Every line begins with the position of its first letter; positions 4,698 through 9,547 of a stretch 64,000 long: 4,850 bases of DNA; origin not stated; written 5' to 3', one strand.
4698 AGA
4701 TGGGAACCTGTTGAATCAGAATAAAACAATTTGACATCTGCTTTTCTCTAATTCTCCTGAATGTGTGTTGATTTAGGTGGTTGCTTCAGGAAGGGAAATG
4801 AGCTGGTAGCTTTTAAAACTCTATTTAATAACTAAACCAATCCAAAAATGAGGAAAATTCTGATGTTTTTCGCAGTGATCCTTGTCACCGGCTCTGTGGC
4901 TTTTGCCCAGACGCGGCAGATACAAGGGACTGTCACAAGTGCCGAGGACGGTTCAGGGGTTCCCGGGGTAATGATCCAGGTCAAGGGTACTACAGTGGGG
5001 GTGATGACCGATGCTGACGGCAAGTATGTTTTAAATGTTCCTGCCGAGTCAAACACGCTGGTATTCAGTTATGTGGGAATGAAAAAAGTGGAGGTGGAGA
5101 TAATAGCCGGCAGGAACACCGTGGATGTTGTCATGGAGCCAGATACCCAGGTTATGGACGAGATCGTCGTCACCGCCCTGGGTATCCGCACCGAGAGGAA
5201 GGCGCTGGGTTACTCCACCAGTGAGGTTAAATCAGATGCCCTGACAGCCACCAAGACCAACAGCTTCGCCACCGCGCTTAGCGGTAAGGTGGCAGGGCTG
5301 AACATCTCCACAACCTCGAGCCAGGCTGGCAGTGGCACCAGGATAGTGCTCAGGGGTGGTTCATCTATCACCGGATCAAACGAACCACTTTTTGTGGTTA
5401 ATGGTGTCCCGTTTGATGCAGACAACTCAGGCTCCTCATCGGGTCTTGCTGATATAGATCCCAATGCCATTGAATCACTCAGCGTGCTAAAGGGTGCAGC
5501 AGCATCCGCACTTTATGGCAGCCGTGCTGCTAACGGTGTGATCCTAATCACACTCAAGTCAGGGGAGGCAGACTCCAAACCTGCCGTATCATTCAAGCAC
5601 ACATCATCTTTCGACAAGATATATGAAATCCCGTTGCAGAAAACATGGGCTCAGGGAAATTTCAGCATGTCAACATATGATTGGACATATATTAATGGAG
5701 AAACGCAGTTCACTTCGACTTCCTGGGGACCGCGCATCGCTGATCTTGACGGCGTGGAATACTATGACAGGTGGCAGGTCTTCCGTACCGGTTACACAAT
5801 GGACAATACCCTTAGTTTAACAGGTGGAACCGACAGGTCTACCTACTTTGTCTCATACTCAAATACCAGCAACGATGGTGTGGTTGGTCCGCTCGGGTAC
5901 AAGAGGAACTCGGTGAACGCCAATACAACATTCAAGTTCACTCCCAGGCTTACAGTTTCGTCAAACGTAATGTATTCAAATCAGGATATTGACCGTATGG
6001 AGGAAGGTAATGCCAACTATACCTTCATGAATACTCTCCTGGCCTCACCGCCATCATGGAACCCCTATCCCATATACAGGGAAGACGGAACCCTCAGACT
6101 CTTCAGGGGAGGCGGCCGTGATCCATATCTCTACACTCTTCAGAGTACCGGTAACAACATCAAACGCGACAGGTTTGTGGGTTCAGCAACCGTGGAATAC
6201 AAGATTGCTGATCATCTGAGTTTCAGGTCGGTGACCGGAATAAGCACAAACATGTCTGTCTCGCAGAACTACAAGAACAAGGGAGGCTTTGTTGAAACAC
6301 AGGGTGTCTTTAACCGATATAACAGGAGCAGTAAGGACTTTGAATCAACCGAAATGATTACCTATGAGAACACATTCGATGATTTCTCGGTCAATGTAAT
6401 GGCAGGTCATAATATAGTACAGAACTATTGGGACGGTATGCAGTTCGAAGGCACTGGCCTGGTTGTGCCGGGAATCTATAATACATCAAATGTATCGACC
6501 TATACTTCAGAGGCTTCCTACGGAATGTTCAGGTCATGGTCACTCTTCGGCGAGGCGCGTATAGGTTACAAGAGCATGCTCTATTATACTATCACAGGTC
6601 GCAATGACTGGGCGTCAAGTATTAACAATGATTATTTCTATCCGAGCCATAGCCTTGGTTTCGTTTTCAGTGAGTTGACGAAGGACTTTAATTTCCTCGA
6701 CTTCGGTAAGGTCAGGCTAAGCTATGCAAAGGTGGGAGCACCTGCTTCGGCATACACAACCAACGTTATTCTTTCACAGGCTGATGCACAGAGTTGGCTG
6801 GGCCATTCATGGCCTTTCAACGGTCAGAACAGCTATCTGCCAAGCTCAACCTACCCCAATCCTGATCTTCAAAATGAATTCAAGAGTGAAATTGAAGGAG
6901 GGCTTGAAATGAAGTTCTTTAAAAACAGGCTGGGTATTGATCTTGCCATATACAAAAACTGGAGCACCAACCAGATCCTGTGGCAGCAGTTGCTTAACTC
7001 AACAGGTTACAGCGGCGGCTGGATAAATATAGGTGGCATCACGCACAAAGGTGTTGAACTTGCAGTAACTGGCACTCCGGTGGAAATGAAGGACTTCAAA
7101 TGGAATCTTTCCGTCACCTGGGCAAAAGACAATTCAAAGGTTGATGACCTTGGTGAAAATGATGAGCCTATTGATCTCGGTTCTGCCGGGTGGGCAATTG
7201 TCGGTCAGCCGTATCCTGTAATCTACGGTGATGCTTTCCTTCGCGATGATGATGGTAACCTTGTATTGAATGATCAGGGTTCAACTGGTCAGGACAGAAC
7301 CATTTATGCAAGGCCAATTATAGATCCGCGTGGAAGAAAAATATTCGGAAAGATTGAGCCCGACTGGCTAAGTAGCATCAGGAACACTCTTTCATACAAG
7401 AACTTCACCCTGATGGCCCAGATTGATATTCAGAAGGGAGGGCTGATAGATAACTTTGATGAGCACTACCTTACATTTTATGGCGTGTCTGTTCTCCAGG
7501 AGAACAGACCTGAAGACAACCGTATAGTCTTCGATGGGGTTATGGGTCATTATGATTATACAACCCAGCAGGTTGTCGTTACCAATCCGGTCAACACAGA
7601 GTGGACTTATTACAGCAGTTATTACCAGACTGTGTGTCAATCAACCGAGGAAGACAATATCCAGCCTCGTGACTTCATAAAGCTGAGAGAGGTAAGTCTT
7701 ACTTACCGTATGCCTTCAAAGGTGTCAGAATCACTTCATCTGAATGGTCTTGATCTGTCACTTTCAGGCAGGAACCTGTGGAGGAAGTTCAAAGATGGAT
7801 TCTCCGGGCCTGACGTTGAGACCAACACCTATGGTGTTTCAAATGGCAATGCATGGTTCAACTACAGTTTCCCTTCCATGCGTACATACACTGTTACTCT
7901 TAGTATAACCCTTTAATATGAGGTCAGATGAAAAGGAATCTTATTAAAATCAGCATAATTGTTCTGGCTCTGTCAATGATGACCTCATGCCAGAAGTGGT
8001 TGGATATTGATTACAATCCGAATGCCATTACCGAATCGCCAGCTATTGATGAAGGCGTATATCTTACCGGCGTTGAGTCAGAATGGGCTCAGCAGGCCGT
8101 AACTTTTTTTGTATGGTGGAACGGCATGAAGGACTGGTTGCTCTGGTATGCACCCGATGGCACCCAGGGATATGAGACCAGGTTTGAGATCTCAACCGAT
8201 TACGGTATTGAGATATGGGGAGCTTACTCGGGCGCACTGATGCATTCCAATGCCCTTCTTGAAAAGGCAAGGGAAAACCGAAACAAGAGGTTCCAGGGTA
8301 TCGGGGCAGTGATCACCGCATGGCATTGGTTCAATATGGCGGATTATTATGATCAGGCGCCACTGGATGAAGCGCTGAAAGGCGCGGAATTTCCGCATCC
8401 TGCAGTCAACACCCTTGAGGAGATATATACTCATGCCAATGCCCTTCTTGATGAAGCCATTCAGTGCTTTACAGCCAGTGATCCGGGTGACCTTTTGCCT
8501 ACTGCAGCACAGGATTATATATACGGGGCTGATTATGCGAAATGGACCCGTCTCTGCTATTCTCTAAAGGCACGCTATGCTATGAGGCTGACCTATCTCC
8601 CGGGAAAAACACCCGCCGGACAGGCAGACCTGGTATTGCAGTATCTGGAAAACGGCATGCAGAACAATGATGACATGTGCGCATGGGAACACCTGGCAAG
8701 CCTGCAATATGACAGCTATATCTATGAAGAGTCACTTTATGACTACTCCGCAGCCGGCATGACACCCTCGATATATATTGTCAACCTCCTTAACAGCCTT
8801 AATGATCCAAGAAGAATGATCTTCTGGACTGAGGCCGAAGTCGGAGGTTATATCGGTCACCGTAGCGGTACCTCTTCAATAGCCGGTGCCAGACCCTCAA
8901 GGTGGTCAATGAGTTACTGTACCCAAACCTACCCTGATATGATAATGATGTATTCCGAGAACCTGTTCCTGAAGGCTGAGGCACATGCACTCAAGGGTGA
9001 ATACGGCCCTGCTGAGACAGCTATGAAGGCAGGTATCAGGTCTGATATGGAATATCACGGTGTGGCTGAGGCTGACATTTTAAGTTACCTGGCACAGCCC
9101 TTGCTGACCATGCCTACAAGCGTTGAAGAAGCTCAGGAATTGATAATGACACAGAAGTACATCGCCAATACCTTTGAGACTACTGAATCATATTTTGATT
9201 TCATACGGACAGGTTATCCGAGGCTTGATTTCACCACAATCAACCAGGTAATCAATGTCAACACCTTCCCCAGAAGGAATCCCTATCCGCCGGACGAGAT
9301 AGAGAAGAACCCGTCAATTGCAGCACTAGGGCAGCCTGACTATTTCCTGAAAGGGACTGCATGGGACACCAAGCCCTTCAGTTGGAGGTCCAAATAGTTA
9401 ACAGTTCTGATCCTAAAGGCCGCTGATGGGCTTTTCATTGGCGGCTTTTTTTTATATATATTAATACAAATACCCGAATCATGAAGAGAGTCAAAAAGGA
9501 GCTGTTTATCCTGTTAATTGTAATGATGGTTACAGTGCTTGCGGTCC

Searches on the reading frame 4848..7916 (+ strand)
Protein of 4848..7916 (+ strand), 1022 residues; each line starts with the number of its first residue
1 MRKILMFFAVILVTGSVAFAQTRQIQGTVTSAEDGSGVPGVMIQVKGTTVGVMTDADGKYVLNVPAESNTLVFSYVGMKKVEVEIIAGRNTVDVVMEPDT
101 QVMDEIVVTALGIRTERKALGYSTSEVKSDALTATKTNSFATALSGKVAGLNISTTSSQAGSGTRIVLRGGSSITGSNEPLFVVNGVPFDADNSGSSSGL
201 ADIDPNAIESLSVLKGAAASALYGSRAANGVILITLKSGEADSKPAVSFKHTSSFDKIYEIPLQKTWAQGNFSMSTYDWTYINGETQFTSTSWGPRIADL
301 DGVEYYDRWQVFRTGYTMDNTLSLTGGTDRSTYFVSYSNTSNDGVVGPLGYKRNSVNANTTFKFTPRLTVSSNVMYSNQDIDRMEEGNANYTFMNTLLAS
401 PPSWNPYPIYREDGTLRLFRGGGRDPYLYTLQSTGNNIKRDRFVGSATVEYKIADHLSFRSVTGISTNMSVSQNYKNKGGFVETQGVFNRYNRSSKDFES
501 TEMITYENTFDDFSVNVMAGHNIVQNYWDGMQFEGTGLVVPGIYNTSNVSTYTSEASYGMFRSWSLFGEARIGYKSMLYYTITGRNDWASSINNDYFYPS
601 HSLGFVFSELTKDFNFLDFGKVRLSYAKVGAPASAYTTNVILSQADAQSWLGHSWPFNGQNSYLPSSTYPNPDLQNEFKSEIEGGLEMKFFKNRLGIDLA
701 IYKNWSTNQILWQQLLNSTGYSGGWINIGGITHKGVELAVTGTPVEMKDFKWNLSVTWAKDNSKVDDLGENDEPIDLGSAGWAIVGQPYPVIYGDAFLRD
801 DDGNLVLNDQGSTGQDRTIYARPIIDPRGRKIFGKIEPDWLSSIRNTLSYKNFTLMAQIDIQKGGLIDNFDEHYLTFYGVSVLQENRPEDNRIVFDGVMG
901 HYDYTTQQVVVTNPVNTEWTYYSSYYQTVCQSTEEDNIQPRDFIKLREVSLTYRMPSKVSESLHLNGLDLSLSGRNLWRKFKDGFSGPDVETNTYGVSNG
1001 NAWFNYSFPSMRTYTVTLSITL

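Call 70: search_protein_families(library=pfam, proteins=[window:4848-7916:+], max_evalue=0.00001)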
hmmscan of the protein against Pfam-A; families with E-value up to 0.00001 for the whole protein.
window:4848-7916:+ (1022 aa): 3 families
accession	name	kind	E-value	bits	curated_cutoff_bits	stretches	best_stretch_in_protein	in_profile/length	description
PF07715.20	Plug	-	9.2e-20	71.6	23.9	1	120-231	5-107/107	TonB-dependent Receptor Plug Domain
PF13715.12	CarbopepD_reg_2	-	2.1e-19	69.7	32.2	1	25-108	1-88/88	CarboxypepD_reg-like domain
PF13620.12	CarboxypepD_reg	-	1.8e-11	44.6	32.3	1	24-95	1-80/82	Carboxypeptidase regulatory-like domain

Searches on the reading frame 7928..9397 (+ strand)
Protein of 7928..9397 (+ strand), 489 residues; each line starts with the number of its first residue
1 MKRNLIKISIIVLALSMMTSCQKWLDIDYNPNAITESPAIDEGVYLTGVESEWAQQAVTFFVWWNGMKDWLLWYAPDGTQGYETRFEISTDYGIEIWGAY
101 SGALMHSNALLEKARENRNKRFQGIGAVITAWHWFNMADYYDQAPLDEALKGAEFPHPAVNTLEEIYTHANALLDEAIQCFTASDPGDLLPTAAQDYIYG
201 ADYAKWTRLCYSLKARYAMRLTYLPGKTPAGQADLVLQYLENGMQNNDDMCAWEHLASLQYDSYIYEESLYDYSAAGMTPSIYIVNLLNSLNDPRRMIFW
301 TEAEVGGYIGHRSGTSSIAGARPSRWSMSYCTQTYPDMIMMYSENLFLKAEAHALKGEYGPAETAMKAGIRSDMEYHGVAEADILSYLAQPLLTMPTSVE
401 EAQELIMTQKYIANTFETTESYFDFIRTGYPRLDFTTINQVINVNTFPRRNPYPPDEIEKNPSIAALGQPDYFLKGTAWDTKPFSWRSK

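Call 70: search_protein_families(library=pfam, proteins=[window:7928-9397:+], max_evalue=0.00001)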
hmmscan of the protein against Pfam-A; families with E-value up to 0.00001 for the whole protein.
window:7928-9397:+ (489 aa): 2 families
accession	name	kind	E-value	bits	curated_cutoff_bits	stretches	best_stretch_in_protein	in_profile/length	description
PF12771.13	SusD-like_2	-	4.9e-55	187.5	27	1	79-454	43-415/415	Starch-binding associating with outer membrane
PF12741.13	SusD-like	-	1.6e-35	123.5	27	2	83-390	69-371/495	Susd and RagB outer membrane lipoprotein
